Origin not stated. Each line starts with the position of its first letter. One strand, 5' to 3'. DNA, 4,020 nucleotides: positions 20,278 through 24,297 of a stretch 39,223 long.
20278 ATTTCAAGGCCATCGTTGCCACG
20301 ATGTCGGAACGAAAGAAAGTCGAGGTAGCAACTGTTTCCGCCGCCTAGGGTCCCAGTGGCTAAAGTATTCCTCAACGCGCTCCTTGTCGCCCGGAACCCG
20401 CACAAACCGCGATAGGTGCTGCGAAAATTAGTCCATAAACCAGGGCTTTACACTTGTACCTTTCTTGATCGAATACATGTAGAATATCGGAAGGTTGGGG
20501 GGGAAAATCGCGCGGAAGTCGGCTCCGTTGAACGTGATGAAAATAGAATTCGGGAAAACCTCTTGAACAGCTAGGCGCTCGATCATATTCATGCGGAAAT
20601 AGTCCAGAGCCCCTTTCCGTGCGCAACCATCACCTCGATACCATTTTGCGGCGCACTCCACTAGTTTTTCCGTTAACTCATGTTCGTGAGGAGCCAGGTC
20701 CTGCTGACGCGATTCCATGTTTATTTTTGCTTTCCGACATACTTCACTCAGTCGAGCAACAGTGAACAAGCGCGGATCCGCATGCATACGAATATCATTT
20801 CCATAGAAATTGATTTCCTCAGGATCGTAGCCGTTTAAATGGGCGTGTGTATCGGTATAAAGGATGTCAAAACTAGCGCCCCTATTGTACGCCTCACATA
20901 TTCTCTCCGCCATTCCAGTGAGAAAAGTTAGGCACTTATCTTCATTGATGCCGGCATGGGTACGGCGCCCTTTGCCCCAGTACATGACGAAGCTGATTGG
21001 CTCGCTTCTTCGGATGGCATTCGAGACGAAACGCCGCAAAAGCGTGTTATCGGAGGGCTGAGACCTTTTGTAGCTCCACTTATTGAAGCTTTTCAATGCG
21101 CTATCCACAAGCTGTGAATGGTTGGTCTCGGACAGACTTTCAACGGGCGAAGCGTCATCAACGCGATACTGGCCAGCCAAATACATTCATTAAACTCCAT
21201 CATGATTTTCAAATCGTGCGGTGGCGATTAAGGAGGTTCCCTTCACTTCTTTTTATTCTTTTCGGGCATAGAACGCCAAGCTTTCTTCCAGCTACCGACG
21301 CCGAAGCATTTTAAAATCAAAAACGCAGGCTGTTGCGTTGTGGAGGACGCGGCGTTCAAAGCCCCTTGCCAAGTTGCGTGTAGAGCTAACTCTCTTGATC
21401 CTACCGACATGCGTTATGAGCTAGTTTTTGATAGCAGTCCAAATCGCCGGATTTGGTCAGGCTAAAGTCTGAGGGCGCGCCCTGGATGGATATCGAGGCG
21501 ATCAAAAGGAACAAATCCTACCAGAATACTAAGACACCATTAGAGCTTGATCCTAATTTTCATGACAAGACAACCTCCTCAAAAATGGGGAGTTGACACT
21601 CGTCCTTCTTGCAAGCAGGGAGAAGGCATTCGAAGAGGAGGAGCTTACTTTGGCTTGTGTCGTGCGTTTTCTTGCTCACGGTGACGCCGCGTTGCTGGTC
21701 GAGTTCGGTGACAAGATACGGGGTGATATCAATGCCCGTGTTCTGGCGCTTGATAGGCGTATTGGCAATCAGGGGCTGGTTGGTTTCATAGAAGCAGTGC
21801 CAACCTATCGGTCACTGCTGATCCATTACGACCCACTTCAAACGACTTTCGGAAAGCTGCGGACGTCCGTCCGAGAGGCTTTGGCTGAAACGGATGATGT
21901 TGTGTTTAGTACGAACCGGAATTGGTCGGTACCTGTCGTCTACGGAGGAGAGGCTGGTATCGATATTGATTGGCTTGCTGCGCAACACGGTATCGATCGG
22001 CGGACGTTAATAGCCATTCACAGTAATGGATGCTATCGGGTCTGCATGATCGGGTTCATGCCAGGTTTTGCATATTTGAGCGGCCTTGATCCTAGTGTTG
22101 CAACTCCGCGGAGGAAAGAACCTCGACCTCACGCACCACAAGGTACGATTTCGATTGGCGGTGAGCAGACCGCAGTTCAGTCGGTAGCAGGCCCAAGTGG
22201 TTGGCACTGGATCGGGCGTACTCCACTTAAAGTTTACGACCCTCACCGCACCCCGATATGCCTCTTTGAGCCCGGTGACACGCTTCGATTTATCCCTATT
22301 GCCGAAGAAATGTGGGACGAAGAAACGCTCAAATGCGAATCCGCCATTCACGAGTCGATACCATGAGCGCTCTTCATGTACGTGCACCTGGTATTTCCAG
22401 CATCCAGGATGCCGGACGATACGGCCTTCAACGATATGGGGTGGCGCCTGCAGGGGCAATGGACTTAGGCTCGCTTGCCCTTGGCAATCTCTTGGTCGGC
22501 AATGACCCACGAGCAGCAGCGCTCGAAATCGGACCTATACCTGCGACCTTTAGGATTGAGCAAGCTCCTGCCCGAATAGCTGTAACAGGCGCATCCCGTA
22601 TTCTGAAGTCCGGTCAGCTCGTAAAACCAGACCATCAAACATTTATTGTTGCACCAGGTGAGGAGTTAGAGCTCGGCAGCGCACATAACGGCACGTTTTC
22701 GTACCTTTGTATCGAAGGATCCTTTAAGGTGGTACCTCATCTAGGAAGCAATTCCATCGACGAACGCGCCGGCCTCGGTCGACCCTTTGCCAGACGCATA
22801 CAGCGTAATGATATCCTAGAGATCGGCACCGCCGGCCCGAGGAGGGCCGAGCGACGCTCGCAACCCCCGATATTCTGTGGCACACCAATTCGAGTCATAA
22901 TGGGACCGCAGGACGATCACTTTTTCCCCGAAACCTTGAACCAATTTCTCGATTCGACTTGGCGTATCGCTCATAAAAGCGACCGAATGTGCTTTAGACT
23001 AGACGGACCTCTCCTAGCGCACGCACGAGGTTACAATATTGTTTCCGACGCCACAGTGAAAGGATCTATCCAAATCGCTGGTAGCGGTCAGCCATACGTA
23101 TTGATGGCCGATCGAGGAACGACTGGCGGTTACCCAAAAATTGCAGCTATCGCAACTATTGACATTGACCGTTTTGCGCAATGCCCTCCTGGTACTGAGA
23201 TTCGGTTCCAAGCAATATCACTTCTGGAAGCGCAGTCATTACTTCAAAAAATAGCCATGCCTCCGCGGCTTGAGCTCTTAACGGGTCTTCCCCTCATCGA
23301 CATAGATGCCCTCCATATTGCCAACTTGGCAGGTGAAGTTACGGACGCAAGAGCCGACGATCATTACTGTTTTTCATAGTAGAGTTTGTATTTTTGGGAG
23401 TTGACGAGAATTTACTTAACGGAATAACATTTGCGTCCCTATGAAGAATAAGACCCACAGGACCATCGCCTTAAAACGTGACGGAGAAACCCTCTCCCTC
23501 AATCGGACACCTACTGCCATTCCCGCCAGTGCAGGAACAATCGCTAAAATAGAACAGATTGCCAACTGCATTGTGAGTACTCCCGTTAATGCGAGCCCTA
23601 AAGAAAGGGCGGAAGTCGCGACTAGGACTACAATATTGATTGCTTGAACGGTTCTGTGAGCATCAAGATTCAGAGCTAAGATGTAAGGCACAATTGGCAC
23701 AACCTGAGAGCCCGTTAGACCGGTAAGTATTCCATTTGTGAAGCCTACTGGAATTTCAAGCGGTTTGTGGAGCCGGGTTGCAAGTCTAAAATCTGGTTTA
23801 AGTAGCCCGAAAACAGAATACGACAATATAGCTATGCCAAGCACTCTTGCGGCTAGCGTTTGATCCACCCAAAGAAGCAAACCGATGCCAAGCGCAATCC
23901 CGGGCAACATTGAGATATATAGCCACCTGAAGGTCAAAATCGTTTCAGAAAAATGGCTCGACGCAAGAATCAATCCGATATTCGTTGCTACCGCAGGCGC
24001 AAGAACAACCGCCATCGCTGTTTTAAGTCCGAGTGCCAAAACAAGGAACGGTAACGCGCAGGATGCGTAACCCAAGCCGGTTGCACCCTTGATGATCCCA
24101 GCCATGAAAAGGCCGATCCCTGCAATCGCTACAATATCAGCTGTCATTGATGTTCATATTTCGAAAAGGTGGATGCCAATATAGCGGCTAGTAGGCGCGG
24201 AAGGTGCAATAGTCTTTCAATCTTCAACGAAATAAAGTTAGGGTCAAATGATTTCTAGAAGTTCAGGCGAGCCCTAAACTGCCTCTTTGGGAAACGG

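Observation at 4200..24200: AT-richer ICE cargo that is almost purely a signalling circuit: alpha-hydroxyketone quorum sensing, PhyR-NepR-EcfG, c-di-GMP and a hybrid kinase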

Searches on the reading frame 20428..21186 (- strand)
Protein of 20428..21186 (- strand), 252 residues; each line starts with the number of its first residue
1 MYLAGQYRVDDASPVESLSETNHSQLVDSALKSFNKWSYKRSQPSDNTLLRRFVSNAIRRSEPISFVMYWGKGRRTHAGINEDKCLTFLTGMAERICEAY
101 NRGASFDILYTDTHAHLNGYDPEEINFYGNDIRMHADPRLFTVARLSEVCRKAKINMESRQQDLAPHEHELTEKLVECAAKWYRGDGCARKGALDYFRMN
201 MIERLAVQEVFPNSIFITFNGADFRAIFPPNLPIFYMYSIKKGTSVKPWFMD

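Call 4: search_protein_families(library=pfam, proteins=[window:20428-21186:-], max_evalue=0.01)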
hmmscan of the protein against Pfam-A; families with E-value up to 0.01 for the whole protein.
window:20428-21186:- (252 aa): 0 families

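Call 13: search_protein_families(library=ncbifam, proteins=[window:20428-21186:-], max_evalue=0.01)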
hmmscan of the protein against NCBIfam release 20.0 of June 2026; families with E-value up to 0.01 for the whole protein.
window:20428-21186:- (252 aa): 0 families

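Call 59: search_solved_structures(query=A6, max_evalue=10, show_alignments=1)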
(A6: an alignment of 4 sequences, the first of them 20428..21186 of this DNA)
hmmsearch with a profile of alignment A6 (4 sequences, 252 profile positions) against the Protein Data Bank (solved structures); distinct sequences matched with E-value up to 10: 16.
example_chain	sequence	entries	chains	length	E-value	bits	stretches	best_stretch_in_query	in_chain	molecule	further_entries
7zc8_B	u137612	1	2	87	0.21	13.8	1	13-50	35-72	Protein TonB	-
7bml_A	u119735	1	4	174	0.29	13.3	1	90-177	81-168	Outer surface protein C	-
6aci_H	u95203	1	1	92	0.44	12.7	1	148-207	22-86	FAS-associated death domain protein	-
8otz_D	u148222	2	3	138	0.44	12.7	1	210-242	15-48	Uncharacterized protein C1orf100 homolog | Dynein axonemal heavy chain 2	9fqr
3oq9_H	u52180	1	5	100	0.53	12.4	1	148-207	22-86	Protein FADD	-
9ncq_H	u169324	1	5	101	0.53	12.4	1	148-207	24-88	FAS-associated death domain protein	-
1e3y_A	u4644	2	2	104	0.56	12.3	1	148-207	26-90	FADD PROTEIN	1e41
3ezq_B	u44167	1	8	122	0.88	11.7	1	148-207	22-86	Protein FADD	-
3qe6_A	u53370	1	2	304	0.9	11.7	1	75-173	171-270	Protein kinase C and casein kinase II substrate protein 3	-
9hi3_A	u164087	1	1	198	0.94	11.6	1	13-50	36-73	Protein TonB,Ferredoxin-1, chloroplastic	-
3m3w_A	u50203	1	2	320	1.1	11.3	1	75-173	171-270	Protein kinase C and casein kinase II substrate protein 3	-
7uj2_A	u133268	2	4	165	1.2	11.2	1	90-173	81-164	Outer surface protein C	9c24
3syv_A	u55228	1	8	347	1.2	11.2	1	75-173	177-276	Protein kinase C and casein kinase II substrate protein 3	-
5k8j_B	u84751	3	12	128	1.4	11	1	195-227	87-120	Ribonuclease VapC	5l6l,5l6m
5vjh_A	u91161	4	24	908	1.6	10.8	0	49-97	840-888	Heat shock protein 104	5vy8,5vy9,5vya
3e59_A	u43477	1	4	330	2.4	10.2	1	55-138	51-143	Pyoverdine biosynthesis protein PvcA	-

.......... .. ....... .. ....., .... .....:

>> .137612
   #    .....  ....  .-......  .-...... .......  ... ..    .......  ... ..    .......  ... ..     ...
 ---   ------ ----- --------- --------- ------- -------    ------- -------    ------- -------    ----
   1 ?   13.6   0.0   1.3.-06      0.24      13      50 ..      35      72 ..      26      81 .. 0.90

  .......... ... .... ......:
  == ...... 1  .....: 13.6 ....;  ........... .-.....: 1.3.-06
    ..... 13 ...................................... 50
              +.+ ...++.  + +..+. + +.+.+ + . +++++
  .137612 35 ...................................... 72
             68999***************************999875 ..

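Call 60: search_protein_families(library=pfam, proteins=[window:20428-21186:-], max_evalue=5)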
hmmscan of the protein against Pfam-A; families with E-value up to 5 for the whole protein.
window:20428-21186:- (252 aa): 2 families
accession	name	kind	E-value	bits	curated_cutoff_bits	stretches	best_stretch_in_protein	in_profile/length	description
PF05141.17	DIT1_PvcA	-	0.075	13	26.4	1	82-176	37-129/273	Pyoverdine/dityrosine biosynthesis protein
PF03498.20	CDtoxinA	-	0.18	11.8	22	1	80-115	59-96/149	Cytolethal distending toxin A/C domain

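Call 68: predict_structure(protein=window:20428-21186:-)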
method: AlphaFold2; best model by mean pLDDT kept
length: 252 residues; sequences in the alignment: 1
mean_pLDDT: 41.6   pTM: 0.33
mean pLDDT of the five models: 41.6, 39.4, 32.0, 31.3, 30.6
residues with pLDDT >= 90: 0; 70-90: 0; 50-70: 55; < 50: 197
segments of 3 or more residues with pLDDT < 50: 1-49, 62-83, 102-149, 157-172, 181-185, 187-212, 218-222, 230-234, 238-252
pLDDT, mean of each block of 10 residues (from residue 1): 30 27 36 33 42 53 45 36 52 57 45 33 28 27 43 50 38 50 45 45 41 49 52 46 38 32
secondary structure, 60 per line:
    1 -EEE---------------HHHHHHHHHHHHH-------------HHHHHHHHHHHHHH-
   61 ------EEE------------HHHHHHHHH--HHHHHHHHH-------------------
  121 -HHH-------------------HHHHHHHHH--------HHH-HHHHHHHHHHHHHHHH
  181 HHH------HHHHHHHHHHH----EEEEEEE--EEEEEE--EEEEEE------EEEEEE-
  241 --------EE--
elements in order: E2-4 H20-32 H46-59 E67-69 H82-90 H93-101 H144-152 H165-183 H190-200 E205-211 E214-219 E222-227 E234-239

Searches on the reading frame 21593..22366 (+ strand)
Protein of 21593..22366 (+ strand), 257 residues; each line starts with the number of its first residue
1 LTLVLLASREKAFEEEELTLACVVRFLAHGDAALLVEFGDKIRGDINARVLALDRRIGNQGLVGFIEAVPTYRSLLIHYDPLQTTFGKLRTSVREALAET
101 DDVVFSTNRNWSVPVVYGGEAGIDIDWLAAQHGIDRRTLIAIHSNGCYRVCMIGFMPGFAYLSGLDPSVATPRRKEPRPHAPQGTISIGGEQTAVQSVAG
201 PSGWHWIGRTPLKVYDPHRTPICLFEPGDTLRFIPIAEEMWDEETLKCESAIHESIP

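Call 4: search_protein_families(library=pfam, proteins=[window:21593-22366:+], max_evalue=0.01)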
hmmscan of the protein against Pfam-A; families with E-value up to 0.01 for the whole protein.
window:21593-22366:+ (257 aa): 1 family
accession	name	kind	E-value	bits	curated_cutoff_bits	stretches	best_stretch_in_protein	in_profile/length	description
PF02682.21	CT_C_D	-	2.4e-66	223.7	22.1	1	25-224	2-201/202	Carboxyltransferase domain, subdomain C and D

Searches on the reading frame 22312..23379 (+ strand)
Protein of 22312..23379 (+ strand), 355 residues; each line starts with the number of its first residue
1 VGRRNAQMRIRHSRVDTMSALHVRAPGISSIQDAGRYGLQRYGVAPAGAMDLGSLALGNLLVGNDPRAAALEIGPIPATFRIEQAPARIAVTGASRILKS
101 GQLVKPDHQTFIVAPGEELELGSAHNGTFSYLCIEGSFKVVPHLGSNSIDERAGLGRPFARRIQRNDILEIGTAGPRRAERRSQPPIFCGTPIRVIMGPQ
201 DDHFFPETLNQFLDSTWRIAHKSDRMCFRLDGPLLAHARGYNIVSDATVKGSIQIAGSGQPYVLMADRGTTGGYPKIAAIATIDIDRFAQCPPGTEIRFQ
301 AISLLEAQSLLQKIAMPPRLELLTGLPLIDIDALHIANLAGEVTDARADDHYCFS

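Call 4: search_protein_families(library=pfam, proteins=[window:22312-23379:+], max_evalue=0.01)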
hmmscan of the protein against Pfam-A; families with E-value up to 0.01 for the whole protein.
window:22312-23379:+ (355 aa): 1 family
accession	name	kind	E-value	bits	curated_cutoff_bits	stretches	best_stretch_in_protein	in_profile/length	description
PF02626.20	CT_A_B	-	7.4e-73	245.8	25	1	42-300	1-260/261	Carboxyltransferase domain, subdomain A and B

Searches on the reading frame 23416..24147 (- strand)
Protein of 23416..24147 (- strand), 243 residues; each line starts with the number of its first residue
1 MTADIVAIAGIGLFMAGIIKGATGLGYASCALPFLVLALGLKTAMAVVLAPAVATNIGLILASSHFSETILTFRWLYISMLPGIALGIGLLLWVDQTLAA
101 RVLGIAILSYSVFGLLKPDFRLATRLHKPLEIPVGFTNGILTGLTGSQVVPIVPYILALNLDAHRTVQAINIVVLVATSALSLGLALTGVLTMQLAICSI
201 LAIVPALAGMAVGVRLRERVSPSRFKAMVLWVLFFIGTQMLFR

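Call 5: search_protein_families(library=pfam, proteins=[window:23416-24147:-], max_evalue=0.01)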
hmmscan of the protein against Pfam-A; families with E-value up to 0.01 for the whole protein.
window:23416-24147:- (243 aa): 1 family
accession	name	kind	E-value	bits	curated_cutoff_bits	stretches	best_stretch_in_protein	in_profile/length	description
PF01925.25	TauE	-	5.3e-26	92.2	32.6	1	12-240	4-237/237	Sulfite exporter TauE/SafE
